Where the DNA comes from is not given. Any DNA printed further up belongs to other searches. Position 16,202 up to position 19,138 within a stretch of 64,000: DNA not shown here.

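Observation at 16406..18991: Sulfatase fused to a C-terminal glycoside-hydrolase-like domain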

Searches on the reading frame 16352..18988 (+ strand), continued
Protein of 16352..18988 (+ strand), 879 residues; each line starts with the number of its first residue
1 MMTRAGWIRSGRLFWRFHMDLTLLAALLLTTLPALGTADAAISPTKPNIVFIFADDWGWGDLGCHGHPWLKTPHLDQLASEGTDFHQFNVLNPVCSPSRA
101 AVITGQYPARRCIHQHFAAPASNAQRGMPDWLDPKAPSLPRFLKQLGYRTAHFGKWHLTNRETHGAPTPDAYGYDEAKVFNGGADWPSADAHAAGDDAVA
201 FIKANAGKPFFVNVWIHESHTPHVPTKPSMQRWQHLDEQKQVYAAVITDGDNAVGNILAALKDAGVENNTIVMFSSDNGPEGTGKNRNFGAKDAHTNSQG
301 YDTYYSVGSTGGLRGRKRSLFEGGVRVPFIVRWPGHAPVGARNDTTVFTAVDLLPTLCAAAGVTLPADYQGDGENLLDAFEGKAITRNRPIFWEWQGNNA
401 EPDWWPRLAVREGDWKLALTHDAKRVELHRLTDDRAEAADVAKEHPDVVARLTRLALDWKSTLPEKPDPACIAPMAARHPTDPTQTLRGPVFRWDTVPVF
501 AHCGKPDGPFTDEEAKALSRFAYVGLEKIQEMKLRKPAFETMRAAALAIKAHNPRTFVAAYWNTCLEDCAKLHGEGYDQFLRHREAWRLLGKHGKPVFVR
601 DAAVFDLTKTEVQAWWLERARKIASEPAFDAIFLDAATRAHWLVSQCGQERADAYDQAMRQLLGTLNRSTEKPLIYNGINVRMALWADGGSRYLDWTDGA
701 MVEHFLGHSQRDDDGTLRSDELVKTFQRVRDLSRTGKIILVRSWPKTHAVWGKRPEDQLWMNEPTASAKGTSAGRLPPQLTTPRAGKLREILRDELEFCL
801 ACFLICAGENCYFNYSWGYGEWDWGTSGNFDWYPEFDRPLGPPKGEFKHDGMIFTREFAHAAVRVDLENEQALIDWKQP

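Call 5: find_homologous_proteins(query=window:16406-18988:+, max_evalue=0.00001)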
Query window:16406-18988:+ (861 aa): 6650 proteins with E <= 0.00001 among 8000 candidates; the best 120 are listed.
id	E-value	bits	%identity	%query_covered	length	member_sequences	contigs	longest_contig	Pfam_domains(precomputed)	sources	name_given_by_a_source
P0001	8.6e-294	995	84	58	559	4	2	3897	PF13405.13,PF13499.13,PF13202.13,PF00036.39,PF01663.28,PF16347.11,PF00884.29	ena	-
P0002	1.0e-270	919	85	53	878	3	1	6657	PF00756.27,PF01663.28,PF16347.11,PF00884.29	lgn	-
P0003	3.4e-251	854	79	51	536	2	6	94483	PF13405.13,PF13499.13,PF13202.13,PF00036.39,PF01663.28,PF16347.11,PF00884.29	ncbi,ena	-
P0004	3.2e-248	845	74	55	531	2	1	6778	PF13405.13,PF13499.13,PF13202.13,PF00036.39,PF01663.28,PF16347.11,PF00884.29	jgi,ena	jgi:N-acetylgalactosamine-6-sulfatase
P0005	7.5e-248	843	76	52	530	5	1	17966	PF13405.13,PF13499.13,PF13202.13,PF00036.39,PF01663.28,PF16347.11,PF00884.29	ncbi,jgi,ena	jgi:N-acetylgalactosamine-6-sulfatase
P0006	8.6e-243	827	68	61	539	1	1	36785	PF13405.13,PF13499.13,PF13202.13,PF00036.39,PF01663.28,PF16347.11,PF00884.29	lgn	-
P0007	2.2e-242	825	71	58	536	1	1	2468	PF13405.13,PF13499.13,PF13833.13,PF13202.13,PF00036.39,PF01663.28,PF16347.11,PF00884.29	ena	-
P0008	3.5e-242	825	68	61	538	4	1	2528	PF13405.13,PF13499.13,PF13202.13,PF00036.39,PF01663.28,PF16347.11,PF00884.29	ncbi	-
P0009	1.3e-241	823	77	51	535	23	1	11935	PF13405.13,PF13499.13,PF13202.13,PF00036.39,PF01663.28,PF16347.11,PF00884.29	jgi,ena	jgi:N-acetylgalactosamine-6-sulfatase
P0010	5.6e-240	817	77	50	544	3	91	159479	PF13405.13,PF13499.13,PF13202.13,PF00036.39,PF01663.28,PF16347.11,PF00884.29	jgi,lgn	jgi:N-acetylgalactosamine-6-sulfatase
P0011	7.1e-240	817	76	51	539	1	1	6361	PF13405.13,PF13499.13,PF13202.13,PF00036.39,PF01663.28,PF16347.11,PF00884.29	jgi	jgi:N-acetylgalactosamine-6-sulfatase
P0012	1.4e-239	816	72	55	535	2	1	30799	PF13405.13,PF13499.13,PF00036.39,PF01663.28,PF16347.11,PF00884.29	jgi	jgi:N-acetylgalactosamine-6-sulfatase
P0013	2.5e-239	815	72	55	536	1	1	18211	PF13405.13,PF13499.13,PF13202.13,PF00036.39,PF01663.28,PF16347.11,PF00884.29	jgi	jgi:N-acetylgalactosamine-6-sulfatase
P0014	2.6e-239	815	74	53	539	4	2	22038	PF13405.13,PF13499.13,PF13202.13,PF00036.39,PF01663.28,PF16347.11,PF00884.29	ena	-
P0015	3.9e-239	815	70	60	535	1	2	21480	PF13405.13,PF13499.13,PF13202.13,PF00036.39,PF01663.28,PF16347.11,PF00884.29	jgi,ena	-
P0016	6.4e-239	814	73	53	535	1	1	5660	PF13405.13,PF13499.13,PF13202.13,PF00036.39,PF01663.28,PF16347.11,PF00884.29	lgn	-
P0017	9.7e-238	810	76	52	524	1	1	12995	PF00036.39,PF01663.28,PF16347.11,PF00884.29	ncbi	-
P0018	1.3e-237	809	75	53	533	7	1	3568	PF13405.13,PF13499.13,PF13202.13,PF00036.39,PF01663.28,PF16347.11,PF00884.29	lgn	-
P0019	1.6e-237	809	70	58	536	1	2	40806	PF13405.13,PF13499.13,PF13202.13,PF00036.39,PF01663.28,PF16347.11,PF00884.29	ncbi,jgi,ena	ncbi:MAG: sulfatase-like hydrolase/transferase [Planctomycetota bacterium]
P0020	2.1e-237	809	75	52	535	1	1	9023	PF13405.13,PF13499.13,PF13202.13,PF00036.39,PF01663.28,PF16347.11,PF00884.29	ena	-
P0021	3.8e-237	808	49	97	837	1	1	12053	PF14885.13,PF01663.28,PF16347.11,PF00884.29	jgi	-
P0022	5.0e-237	808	74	52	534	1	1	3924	PF13405.13,PF13499.13,PF13202.13,PF00036.39,PF01663.28,PF16347.11,PF00884.29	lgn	-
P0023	8.6e-237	807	70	57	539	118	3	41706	PF01663.28,PF16347.11,PF00884.29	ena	-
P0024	2.0e-236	806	78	50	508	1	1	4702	PF01663.28,PF16347.11,PF00884.29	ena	-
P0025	2.3e-236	805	73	54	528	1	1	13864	PF13405.13,PF13499.13,PF13202.13,PF00036.39,PF01663.28,PF16347.11,PF00884.29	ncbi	-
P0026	2.9e-236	805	74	52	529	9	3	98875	PF13405.13,PF13499.13,PF13202.13,PF00036.39,PF01663.28,PF16347.11,PF00884.29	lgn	-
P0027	3.0e-236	805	69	55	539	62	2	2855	PF13405.13,PF13499.13,PF13202.13,PF00036.39,PF01663.28,PF16347.11,PF00884.29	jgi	-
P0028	4.4e-236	804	75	50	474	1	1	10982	PF01663.28,PF16347.11,PF00884.29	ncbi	ncbi:MAG: sulfatase-like hydrolase/transferase [Planctomycetaceae bacterium]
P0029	5.4e-236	804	71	56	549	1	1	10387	PF13405.13,PF13499.13,PF13202.13,PF00036.39,PF01663.28,PF16347.11,PF00884.29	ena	-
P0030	6.8e-236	804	72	56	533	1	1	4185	PF13405.13,PF13499.13,PF13202.13,PF00036.39,PF01663.28,PF16347.11,PF00884.29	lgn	-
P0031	7.2e-236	804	71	55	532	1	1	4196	PF13405.13,PF13499.13,PF13202.13,PF00036.39,PF01663.28,PF16347.11,PF00884.29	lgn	-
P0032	8.6e-236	803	75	51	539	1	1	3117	PF13405.13,PF13499.13,PF13202.13,PF00036.39,PF01663.28,PF16347.11,PF00884.29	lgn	-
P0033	1.7e-235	802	72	55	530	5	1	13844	PF13405.13,PF13499.13,PF00036.39,PF01663.28,PF16347.11,PF00884.29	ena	-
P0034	2.4e-235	802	71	55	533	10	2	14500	PF13405.13,PF13499.13,PF13202.13,PF00036.39,PF01663.28,PF16347.11,PF00884.29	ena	-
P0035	3.7e-235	801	76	52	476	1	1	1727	PF01663.28,PF16347.11,PF00884.29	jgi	jgi:N-acetylgalactosamine-6-sulfatase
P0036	4.6e-235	801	72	55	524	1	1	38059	PF13405.13,PF13499.13,PF13202.13,PF00036.39,PF01663.28,PF16347.11,PF00884.29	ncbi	-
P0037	9.0e-235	800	67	59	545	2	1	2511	PF13405.13,PF13499.13,PF13833.13,PF13202.13,PF00036.39,PF01663.28,PF16347.11,PF00884.29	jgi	-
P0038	3.1e-234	798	72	52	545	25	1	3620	PF13405.13,PF13202.13,PF00036.39,PF01663.28,PF16347.11,PF00884.29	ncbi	-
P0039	3.6e-234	798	70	56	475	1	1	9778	PF01663.28,PF16347.11,PF00884.29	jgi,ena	jgi:N-acetylgalactosamine-6-sulfatase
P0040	4.0e-234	798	71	52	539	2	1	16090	PF13405.13,PF13499.13,PF13202.13,PF00036.39,PF01663.28,PF16347.11,PF00884.29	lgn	-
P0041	8.2e-234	797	70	56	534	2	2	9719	PF13405.13,PF13499.13,PF13202.13,PF00036.39,PF01663.28,PF16347.11,PF00884.29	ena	-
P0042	1.3e-233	796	73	53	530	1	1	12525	PF13405.13,PF13499.13,PF13202.13,PF00036.39,PF01663.28,PF16347.11,PF00884.29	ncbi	-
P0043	1.4e-233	796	72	50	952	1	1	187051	PF01676.24,PF01663.28,PF16347.11,PF00884.29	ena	-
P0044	3.4e-233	795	73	52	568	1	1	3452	PF13405.13,PF00036.39,PF01663.28,PF16347.11,PF00884.29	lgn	-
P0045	6.6e-233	794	72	52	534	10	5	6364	PF13405.13,PF13499.13,PF13202.13,PF00036.39,PF01663.28,PF16347.11,PF00884.29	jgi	-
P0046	2.8e-232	792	74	50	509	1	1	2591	PF01663.28,PF16347.11,PF00884.29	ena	-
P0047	4.4e-232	791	70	55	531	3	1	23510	PF13405.13,PF13499.13,PF13202.13,PF00036.39,PF01663.28,PF16347.11,PF00884.29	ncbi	-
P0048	6.5e-232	791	70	55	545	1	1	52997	PF13405.13,PF13499.13,PF13202.13,PF00036.39,PF01663.28,PF16347.11,PF00884.29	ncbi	-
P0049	8.3e-232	790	70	56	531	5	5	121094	PF13405.13,PF13499.13,PF13202.13,PF00036.39,PF16347.11,PF00884.29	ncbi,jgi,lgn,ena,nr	ncbi:MAG: Arylsulfatase [Planctomycetes bacterium ADurb.Bin126]|nr:MAG: Arylsulfatase [Planctomycete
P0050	9.7e-232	790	70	55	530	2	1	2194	PF13405.13,PF13499.13,PF13202.13,PF00036.39,PF01663.28,PF16347.11,PF00884.29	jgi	-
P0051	1.2e-231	790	75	50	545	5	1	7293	PF13405.13,PF13499.13,PF13202.13,PF00036.39,PF01663.28,PF16347.11,PF00884.29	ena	-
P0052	1.4e-231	789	47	99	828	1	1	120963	PF14885.13,PF01663.28,PF16347.11,PF00884.29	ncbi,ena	-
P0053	1.4e-231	789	72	52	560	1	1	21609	PF13405.13,PF13499.13,PF13202.13,PF00036.39,PF01663.28,PF16347.11,PF00884.29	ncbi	-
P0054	1.9e-231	789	70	55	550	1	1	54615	PF13405.13,PF13499.13,PF00036.39,PF01663.28,PF16347.11,PF00884.29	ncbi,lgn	-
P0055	4.1e-231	788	70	56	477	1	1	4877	PF01663.28,PF16347.11,PF00884.29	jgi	jgi:N-acetylgalactosamine-6-sulfatase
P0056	6.9e-231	787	74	52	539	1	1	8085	PF13405.13,PF13499.13,PF13202.13,PF00036.39,PF01663.28,PF16347.11,PF00884.29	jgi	jgi:N-acetylgalactosamine-6-sulfatase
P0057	7.0e-231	787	70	54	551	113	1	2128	PF13405.13,PF00036.39,PF01663.28,PF16347.11,PF00884.29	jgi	jgi:N-acetylgalactosamine-6-sulfatase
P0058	8.3e-231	787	72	52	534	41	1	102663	PF13405.13,PF13499.13,PF13202.13,PF00036.39,PF01663.28,PF16347.11,PF00884.29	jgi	jgi:arylsulfatase A-like enzyme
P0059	1.9e-230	786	67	58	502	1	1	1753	PF13405.13,PF13499.13,PF13202.13,PF00036.39,PF01663.28,PF16347.11,PF00884.29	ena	-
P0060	3.3e-230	785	69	55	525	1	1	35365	PF13405.13,PF13499.13,PF00036.39,PF01663.28,PF16347.11,PF00884.29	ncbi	-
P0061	3.7e-230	785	74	50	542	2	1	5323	PF13405.13,PF13499.13,PF13202.13,PF00036.39,PF01663.28,PF16347.11,PF00884.29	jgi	-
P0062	6.0e-230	784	70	55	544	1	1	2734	PF13405.13,PF13499.13,PF00036.39,PF01663.28,PF16347.11,PF00884.29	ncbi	-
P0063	7.6e-230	784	73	52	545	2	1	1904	PF13405.13,PF13499.13,PF00036.39,PF01663.28,PF16347.11,PF00884.29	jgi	jgi:arylsulfatase A-like enzyme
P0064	9.0e-230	784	74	50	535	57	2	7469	PF13405.13,PF13499.13,PF13202.13,PF00036.39,PF01663.28,PF16347.11,PF00884.29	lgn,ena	-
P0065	1.1e-229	783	74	52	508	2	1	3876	PF01663.28,PF16347.11,PF00884.29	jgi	-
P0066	1.2e-229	783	74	51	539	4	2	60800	PF13405.13,PF13499.13,PF00036.39,PF01663.28,PF16347.11,PF00884.29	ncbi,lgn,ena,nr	ncbi:MAG: sulfatase-like hydrolase/transferase [Verrucomicrobia bacterium]|nr:sulfatase-like hydrola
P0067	2.0e-229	782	71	52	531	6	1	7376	PF13405.13,PF13499.13,PF00036.39,PF01663.28,PF16347.11,PF00884.29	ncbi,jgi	jgi:arylsulfatase A-like enzyme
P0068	6.8e-229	781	72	53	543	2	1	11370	PF13405.13,PF13499.13,PF13202.13,PF00036.39,PF01663.28,PF16347.11,PF00884.29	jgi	jgi:arylsulfatase A-like enzyme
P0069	1.4e-228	780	72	52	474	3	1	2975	PF01663.28,PF16347.11,PF00884.29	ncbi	-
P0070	2.2e-228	779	71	53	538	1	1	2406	PF13405.13,PF13499.13,PF13202.13,PF00036.39,PF01663.28,PF16347.11,PF00884.29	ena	-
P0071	5.5e-228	778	71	52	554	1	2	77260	PF13405.13,PF13499.13,PF13202.13,PF00036.39,PF01663.28,PF16347.11,PF00884.29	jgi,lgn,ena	-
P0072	2.1e-227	776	71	52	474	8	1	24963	PF01663.28,PF16347.11,PF00884.29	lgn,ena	-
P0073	2.2e-227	776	74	50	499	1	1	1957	PF01663.28,PF16347.11,PF00884.29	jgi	jgi:N-acetylgalactosamine-6-sulfatase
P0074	2.8e-227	775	71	53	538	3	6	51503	PF13405.13,PF13499.13,PF13202.13,PF00036.39,PF01663.28,PF16347.11,PF00884.29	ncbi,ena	-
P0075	3.5e-227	775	70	53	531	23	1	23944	PF13405.13,PF01663.28,PF16347.11,PF00884.29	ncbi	-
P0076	6.5e-227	774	71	54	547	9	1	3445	PF13405.13,PF13499.13,PF13202.13,PF00036.39,PF01663.28,PF16347.11,PF00884.29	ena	-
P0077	6.8e-227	774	74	50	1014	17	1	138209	PF01663.28,PF16347.11,PF00884.29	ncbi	-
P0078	6.9e-227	774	71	52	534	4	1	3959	PF13405.13,PF13499.13,PF13202.13,PF00036.39,PF01663.28,PF16347.11,PF00884.29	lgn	-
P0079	7.3e-227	774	71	52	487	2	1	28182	PF01663.28,PF16347.11,PF00884.29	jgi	jgi:arylsulfatase A-like enzyme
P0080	7.4e-227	774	72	52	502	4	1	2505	PF01663.28,PF16347.11,PF00884.29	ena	-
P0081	1.1e-226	773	70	54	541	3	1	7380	PF13405.13,PF13499.13,PF00036.39,PF01663.28,PF16347.11,PF00884.29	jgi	-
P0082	2.0e-226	772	74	50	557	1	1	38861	PF13405.13,PF13499.13,PF13202.13,PF00036.39,PF01663.28,PF16347.11,PF00884.29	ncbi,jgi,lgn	ncbi:MAG TPA: sulfatase-like hydrolase/transferase [Pirellulaceae bacterium]|jgi:N-acetylgalactosami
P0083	2.2e-226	772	73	50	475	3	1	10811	PF01663.28,PF16347.11,PF00884.29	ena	-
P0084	2.8e-226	772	73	51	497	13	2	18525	PF01663.28,PF16347.11,PF00884.29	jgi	jgi:N-acetylgalactosamine-6-sulfatase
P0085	3.0e-226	772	70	53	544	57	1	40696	PF13405.13,PF13499.13,PF13202.13,PF00036.39,PF01663.28,PF16347.11,PF00884.29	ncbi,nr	ncbi:MAG: sulfatase-like hydrolase/transferase [Planctomycetota bacterium]|nr:sulfatase-like hydrola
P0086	4.2e-226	771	72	53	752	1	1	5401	PF00326.28,PF12146.16,PF02230.23,PF01663.28,PF16347.11,PF00884.29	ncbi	-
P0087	1.0e-225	770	71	52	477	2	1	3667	PF01663.28,PF16347.11,PF00884.29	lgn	-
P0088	1.1e-225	770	72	50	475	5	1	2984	PF01663.28,PF16347.11,PF00884.29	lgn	-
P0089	1.1e-225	770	71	51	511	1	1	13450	PF01663.28,PF16347.11,PF00884.29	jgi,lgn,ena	-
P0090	2.2e-225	769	67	58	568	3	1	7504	PF13405.13,PF13499.13,PF13202.13,PF00036.39,PF01663.28,PF16347.11,PF00884.29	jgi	-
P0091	2.5e-225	769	68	55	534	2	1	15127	PF13405.13,PF13499.13,PF00036.39,PF01663.28,PF16347.11,PF00884.29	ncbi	-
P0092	3.6e-225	768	75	50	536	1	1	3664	PF13405.13,PF13499.13,PF00036.39,PF01663.28,PF16347.11,PF00884.29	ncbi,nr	ncbi:MAG: sulfatase-like hydrolase/transferase [Planctomycetales bacterium]|nr:sulfatase-like hydrol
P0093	3.8e-225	768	73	52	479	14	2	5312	PF01663.28,PF16347.11,PF00884.29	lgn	-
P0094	4.6e-225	768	69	57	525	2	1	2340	PF13405.13,PF13499.13,PF13202.13,PF00036.39,PF01663.28,PF16347.11,PF00884.29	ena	-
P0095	4.7e-225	768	69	54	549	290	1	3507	PF13405.13,PF13499.13,PF13202.13,PF00036.39,PF01663.28,PF16347.11,PF00884.29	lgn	-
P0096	8.4e-225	767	72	53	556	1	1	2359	PF13405.13,PF13499.13,PF13202.13,PF00036.39,PF01663.28,PF16347.11,PF00884.29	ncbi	-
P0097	8.8e-225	767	72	50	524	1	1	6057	PF13405.13,PF13499.13,PF13202.13,PF00036.39,PF01663.28,PF16347.11,PF00884.29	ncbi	-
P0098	1.0e-224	767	72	51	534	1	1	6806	PF13405.13,PF13499.13,PF00036.39,PF01663.28,PF16347.11,PF00884.29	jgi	jgi:N-acetylgalactosamine-6-sulfatase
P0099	1.2e-224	767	71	52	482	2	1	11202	PF01663.28,PF16347.11,PF00884.29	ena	-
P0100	1.2e-224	767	71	52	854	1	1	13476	PF05448.19,PF01738.25,PF01663.28,PF16347.11,PF00884.29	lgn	-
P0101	1.3e-224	766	68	53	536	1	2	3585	PF13405.13,PF01663.28,PF16347.11,PF00884.29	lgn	-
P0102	1.3e-224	766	71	53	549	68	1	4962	PF13405.13,PF13499.13,PF13202.13,PF00036.39,PF01663.28,PF16347.11,PF00884.29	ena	-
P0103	1.4e-224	766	69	54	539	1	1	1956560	PF13405.13,PF13499.13,PF13202.13,PF00036.39,PF01663.28,PF16347.11,PF00884.29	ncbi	-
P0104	1.7e-224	766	71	53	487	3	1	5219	PF01663.28,PF16347.11,PF00884.29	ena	-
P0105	1.9e-224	766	70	52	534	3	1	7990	PF13405.13,PF00036.39,PF01663.28,PF16347.11,PF00884.29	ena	-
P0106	2.1e-224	766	73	51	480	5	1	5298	PF01663.28,PF16347.11,PF00884.29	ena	-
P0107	3.6e-224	765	71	52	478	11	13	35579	PF01663.28,PF16347.11,PF00884.29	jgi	jgi:arylsulfatase A-like enzyme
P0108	5.4e-224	764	73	49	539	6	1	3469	PF13405.13,PF13499.13,PF13202.13,PF00036.39,PF01663.28,PF16347.11,PF00884.29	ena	-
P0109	6.0e-224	764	68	56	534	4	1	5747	PF13405.13,PF13499.13,PF13202.13,PF00036.39,PF01663.28,PF16347.11,PF00884.29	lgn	-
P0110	1.0e-223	763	73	50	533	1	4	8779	PF13405.13,PF13499.13,PF13202.13,PF00036.39,PF01663.28,PF16347.11,PF00884.29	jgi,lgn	-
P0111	3.1e-223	762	68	55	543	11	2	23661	PF13405.13,PF13499.13,PF00036.39,PF01663.28,PF16347.11,PF00884.29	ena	-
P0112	4.7e-223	761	70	53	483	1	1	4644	PF01663.28,PF16347.11,PF00884.29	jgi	-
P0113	6.4e-223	761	68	54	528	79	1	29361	PF13405.13,PF13499.13,PF00036.39,PF01663.28,PF16347.11,PF00884.29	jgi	jgi:N-acetylgalactosamine-6-sulfatase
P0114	7.5e-223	761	65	60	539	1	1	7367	PF13405.13,PF13499.13,PF13202.13,PF00036.39,PF01663.28,PF16347.11,PF00884.29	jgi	jgi:N-acetylgalactosamine-6-sulfatase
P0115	9.8e-223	760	74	50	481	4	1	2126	PF01663.28,PF16347.11,PF00884.29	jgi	jgi:arylsulfatase A-like enzyme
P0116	9.8e-223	760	70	53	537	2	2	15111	PF13405.13,PF13499.13,PF13202.13,PF00036.39,PF01663.28,PF16347.11,PF00884.29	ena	-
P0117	1.4e-222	760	71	52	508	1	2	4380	PF01663.28,PF16347.11,PF00884.29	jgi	-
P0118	1.4e-222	760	68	53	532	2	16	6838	PF13405.13,PF13499.13,PF00036.39,PF01663.28,PF16347.11,PF00884.29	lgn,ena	-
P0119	2.0e-222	759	72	51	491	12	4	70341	PF01663.28,PF16347.11,PF00884.29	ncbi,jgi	jgi:arylsulfatase A-like enzyme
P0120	3.3e-222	759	70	53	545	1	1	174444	PF13405.13,PF13499.13,PF13202.13,PF00036.39,PF01663.28,PF16347.11,PF00884.29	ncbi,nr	ncbi:MAG: sulfatase-like hydrolase/transferase [Opitutaceae bacterium]|nr:sulfatase-like hydrolase/t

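Call 13: find_encoding_contigs(protein=window:16352-18988:+, flank=3000, max_places=4)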
Protein window:16352-18988:+ (879 aa): no gene with exactly this product is on record in the collection.

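Call 14: find_encoding_contigs(protein=P0001, flank=5000, max_places=4)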
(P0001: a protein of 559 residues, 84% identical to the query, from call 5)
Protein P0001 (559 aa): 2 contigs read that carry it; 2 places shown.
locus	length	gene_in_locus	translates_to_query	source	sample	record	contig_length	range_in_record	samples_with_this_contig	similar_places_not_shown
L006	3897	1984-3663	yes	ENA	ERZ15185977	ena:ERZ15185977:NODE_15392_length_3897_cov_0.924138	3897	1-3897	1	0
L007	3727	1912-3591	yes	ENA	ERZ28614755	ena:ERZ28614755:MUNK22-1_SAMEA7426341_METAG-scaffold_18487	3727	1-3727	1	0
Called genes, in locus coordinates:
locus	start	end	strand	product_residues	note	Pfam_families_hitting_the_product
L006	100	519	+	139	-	-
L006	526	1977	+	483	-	PF00884:Sulfatase, PF01663:Phosphodiest (weak), PF16347:SGSH_C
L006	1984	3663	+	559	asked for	PF00884:Sulfatase, PF01663:Phosphodiest, PF16347:SGSH_C, PF13499:EF-hand_7 (faint), PF00036:EF-hand_1 (faint), PF13202:EF-hand_5 (faint), PF13405:EF-hand_6 (faint)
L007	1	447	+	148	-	?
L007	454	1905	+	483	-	PF00884:Sulfatase, PF01663:Phosphodiest (weak), PF16347:SGSH_C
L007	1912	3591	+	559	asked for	PF00884:Sulfatase, PF01663:Phosphodiest, PF16347:SGSH_C, PF13499:EF-hand_7 (faint), PF00036:EF-hand_1 (faint), PF13202:EF-hand_5 (faint), PF13405:EF-hand_6 (faint)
